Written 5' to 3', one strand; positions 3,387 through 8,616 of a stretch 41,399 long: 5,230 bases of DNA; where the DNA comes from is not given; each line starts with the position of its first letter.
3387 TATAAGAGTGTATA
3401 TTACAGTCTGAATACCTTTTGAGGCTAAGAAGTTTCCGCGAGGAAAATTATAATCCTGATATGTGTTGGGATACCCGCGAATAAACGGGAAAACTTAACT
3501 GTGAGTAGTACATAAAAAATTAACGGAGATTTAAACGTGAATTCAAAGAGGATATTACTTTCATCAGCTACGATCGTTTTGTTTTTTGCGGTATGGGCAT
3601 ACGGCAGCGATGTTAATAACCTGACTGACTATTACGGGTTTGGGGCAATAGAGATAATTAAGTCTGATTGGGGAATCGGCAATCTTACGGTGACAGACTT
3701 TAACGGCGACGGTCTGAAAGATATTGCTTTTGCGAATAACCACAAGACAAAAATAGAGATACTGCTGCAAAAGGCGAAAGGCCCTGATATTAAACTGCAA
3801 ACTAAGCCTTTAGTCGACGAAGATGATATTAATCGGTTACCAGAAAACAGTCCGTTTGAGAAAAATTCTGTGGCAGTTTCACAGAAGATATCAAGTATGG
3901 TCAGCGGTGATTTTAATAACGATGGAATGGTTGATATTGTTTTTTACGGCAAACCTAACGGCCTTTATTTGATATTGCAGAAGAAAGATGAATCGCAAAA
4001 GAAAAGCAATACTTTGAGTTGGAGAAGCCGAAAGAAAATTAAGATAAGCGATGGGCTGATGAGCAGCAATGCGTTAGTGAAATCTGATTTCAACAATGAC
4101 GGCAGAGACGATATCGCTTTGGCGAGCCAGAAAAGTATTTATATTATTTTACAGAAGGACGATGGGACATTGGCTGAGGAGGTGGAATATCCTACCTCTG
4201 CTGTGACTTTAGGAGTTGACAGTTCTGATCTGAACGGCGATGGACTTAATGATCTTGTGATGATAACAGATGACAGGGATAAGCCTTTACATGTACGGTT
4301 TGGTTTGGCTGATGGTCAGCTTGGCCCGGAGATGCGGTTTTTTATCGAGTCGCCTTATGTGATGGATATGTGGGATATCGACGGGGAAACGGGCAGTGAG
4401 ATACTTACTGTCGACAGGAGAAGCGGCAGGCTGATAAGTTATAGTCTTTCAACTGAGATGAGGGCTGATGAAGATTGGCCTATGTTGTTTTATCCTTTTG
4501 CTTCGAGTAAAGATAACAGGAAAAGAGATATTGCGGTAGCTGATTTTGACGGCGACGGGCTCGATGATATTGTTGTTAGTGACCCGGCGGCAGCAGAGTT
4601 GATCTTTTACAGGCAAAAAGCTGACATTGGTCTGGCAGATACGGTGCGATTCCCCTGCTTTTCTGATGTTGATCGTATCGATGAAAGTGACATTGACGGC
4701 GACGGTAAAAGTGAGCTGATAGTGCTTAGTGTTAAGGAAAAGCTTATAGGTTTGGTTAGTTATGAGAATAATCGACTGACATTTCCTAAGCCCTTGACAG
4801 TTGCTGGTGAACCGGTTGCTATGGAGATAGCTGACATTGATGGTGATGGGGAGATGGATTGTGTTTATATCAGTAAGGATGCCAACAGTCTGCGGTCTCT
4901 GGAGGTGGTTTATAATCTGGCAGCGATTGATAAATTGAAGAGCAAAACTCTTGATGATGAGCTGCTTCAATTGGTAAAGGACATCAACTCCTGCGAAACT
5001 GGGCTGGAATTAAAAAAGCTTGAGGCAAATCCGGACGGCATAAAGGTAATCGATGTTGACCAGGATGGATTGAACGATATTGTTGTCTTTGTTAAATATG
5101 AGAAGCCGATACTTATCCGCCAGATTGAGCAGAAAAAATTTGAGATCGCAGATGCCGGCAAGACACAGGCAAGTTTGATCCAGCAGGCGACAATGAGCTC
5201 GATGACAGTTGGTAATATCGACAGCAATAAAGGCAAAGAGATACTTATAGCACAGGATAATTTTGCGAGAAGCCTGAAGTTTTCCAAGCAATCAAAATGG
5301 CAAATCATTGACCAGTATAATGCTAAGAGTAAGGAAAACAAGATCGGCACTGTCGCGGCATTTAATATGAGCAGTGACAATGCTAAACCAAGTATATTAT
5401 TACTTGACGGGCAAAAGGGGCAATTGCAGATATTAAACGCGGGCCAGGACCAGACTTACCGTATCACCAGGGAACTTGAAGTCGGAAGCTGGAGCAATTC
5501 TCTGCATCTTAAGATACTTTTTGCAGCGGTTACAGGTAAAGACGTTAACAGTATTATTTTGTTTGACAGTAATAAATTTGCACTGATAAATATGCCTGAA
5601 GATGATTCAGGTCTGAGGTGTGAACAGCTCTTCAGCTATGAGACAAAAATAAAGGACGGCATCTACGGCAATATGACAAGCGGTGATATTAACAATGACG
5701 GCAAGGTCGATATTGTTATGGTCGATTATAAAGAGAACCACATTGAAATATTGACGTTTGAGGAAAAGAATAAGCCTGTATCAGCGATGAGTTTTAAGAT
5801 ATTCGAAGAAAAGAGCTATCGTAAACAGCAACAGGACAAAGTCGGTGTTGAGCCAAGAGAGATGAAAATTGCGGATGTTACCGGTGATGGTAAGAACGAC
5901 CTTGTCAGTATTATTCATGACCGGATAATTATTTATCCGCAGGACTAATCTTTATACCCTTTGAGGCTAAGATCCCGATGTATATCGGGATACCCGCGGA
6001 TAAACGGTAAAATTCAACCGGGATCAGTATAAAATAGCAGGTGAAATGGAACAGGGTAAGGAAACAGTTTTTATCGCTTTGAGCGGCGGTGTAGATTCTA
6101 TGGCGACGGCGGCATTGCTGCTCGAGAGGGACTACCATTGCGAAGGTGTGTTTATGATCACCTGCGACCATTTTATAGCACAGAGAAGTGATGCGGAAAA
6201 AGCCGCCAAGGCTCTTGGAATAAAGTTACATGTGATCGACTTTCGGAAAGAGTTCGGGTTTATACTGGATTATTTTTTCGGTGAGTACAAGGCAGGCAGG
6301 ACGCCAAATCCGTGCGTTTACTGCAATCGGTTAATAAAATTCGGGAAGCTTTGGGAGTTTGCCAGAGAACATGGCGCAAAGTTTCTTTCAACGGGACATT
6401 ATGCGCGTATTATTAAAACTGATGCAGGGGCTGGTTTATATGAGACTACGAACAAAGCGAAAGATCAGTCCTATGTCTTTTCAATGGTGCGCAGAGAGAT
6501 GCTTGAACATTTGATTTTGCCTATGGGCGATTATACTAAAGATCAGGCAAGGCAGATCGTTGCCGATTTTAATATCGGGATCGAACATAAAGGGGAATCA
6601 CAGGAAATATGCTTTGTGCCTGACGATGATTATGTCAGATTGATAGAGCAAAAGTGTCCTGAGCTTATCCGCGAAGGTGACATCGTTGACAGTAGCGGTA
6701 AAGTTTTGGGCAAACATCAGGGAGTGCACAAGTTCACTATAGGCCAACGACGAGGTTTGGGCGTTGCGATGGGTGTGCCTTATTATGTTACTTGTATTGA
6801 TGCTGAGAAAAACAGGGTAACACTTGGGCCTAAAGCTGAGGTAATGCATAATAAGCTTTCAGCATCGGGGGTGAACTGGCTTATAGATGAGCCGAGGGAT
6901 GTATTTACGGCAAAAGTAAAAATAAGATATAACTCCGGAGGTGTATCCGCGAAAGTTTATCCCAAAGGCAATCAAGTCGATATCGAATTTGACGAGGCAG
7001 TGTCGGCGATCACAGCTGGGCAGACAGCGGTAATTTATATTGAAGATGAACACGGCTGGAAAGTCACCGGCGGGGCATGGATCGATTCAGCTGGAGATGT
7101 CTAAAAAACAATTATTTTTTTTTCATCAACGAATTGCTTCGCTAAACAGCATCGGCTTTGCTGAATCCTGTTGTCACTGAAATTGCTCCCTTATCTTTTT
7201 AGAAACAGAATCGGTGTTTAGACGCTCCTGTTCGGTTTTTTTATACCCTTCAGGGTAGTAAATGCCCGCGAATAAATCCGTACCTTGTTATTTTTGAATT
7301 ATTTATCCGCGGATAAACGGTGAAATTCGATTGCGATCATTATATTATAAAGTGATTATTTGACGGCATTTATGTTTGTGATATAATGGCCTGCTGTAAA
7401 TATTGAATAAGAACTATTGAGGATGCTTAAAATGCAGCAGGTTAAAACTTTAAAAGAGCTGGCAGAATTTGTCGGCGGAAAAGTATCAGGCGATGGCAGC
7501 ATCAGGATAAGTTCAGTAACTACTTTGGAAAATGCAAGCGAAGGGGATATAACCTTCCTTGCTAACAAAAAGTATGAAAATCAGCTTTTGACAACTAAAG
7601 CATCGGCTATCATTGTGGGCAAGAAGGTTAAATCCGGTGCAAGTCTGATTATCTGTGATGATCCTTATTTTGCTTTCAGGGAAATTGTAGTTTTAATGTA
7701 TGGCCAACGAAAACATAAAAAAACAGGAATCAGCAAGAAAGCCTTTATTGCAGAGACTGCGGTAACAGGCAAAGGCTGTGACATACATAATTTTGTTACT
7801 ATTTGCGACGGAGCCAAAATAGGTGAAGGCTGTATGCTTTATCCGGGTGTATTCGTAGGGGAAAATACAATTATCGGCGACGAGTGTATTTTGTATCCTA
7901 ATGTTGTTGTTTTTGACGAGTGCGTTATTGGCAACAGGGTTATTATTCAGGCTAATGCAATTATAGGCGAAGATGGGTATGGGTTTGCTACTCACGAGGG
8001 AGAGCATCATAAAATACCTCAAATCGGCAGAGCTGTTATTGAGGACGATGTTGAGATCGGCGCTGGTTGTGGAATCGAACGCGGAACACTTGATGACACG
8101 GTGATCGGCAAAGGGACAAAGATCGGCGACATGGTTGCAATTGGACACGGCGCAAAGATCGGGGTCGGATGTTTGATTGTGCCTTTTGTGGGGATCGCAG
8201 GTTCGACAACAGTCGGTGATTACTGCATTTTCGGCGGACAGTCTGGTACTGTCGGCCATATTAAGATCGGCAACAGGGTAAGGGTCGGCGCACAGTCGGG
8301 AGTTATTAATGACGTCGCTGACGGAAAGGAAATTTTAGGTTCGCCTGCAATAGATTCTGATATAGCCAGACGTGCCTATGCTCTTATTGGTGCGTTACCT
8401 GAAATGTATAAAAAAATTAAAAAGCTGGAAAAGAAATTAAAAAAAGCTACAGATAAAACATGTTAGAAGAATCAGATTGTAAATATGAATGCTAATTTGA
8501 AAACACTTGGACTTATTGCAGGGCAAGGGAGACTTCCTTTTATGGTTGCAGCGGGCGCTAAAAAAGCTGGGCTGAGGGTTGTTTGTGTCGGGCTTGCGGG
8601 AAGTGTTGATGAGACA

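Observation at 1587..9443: Unrecognised modular intergenic repeat family: 7 copies, all + strand, filling almost every + strand intercistronic gap in the first 9.5 kb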

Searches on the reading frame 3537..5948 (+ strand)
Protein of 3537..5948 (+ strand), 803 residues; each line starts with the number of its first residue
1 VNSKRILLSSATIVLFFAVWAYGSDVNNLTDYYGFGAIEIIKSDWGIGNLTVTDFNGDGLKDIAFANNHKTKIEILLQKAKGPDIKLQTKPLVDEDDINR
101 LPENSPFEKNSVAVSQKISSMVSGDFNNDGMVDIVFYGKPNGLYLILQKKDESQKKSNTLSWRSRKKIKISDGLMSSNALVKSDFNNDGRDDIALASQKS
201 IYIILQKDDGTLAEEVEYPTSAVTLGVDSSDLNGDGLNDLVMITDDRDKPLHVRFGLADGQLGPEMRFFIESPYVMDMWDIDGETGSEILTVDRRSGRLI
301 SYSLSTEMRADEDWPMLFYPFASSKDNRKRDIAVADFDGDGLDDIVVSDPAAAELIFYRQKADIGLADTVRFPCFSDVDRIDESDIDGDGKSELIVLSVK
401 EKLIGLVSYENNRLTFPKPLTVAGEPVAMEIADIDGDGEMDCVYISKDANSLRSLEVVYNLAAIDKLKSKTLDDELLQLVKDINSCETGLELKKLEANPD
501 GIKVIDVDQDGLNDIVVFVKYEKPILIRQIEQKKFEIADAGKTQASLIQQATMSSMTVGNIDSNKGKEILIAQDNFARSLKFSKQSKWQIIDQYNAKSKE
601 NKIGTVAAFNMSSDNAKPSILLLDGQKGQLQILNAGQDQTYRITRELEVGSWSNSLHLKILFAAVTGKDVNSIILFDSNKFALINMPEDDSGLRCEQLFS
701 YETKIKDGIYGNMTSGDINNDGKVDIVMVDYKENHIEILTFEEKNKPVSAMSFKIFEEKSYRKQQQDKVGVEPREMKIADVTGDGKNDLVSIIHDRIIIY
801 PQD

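Call 14: search_protein_families(library=pfam, proteins=[window:3537-5948:+])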
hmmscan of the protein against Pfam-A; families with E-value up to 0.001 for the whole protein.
window:3537-5948:+ (803 aa): 4 families
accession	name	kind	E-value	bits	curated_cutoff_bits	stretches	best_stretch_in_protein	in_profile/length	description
PF13517.12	FG-GAP_3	-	6.5e-42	142.4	26.9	2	184-241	1-60/61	FG-GAP-like repeat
PF01839.29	FG-GAP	-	2e-27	95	22.1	1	332-352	5-25/37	FG-GAP repeat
PF12256.14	TcdB_toxin_midN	-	8.7e-07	28.9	24.8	0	331-358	29-56/181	Insecticide toxin TcdB middle/N-terminal region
PF15907.11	Itfg2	-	0.00074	19.3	27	1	707-798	14-100/330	Integrin-alpha FG-GAP repeat-containing protein 2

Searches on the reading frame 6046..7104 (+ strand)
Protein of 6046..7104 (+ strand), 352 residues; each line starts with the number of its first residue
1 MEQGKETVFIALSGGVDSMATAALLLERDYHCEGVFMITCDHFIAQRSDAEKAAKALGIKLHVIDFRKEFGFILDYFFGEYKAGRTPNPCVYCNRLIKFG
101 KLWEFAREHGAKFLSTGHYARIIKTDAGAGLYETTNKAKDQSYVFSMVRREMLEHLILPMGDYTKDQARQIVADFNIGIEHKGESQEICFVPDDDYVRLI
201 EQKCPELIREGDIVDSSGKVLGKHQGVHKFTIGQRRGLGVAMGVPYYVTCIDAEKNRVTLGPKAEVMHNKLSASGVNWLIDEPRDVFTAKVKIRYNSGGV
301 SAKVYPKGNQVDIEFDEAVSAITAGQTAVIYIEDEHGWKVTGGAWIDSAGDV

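Call 11: find_encoding_contigs(protein=window:6046-7104:+, flank=10000, max_places=6)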
Protein window:6046-7104:+ (352 aa): no gene with exactly this product is on record in the collection.

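Call 14: search_protein_families(library=pfam, proteins=[window:6046-7104:+])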
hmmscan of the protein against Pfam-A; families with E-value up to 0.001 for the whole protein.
window:6046-7104:+ (352 aa): 4 families
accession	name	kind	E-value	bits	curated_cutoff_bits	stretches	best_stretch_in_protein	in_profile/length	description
PF03054.22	tRNA_Me_trans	-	3.9e-52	177.3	20.6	1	7-192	2-201/202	tRNA methyl transferase HUP domain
PF20259.3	tRNA_Me_trans_M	-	8.2e-18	64.2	27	1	209-261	11-65/66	tRNA methyl transferase PRC-barrel domain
PF20258.4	tRNA_Me_trans_C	-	6.1e-15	55.8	20.6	1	270-346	3-77/77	Aminomethyltransferase beta-barrel domain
PF01171.26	ATP_bind_3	-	0.00031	21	27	1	8-56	2-52/182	PP-loop family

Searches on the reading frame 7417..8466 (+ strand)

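Call 14: search_protein_families(library=pfam, proteins=[window:7417-8466:+])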
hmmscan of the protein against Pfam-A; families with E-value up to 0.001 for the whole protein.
window:7417-8466:+ (349 aa): 5 families
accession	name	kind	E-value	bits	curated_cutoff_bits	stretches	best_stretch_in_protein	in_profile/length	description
PF00132.30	Hexapep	-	2.2e-24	84.5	27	4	132-165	1-34/36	Bacterial transferase hexapeptide (six repeats)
PF04613.19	LpxD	-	1.3e-19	70.3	30.8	1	29-90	2-67/70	UDP-3-O-[3-hydroxymyristoyl] glucosamine N-acyltransferase, LpxD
PF25084.1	LbH_EIF2B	-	8e-11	42.3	54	1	103-184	16-94/105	EIF2B subunit epsilon LbH domain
PF24894.1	Hexapep_GlmU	-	2.8e-05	24.6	23.3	0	198-237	44-84/104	GlmU-like, C-terminal hexapeptide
PF14602.12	Hexapep_2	-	0.00028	21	27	0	264-292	2-28/34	Hexapeptide repeat of succinyl-transferase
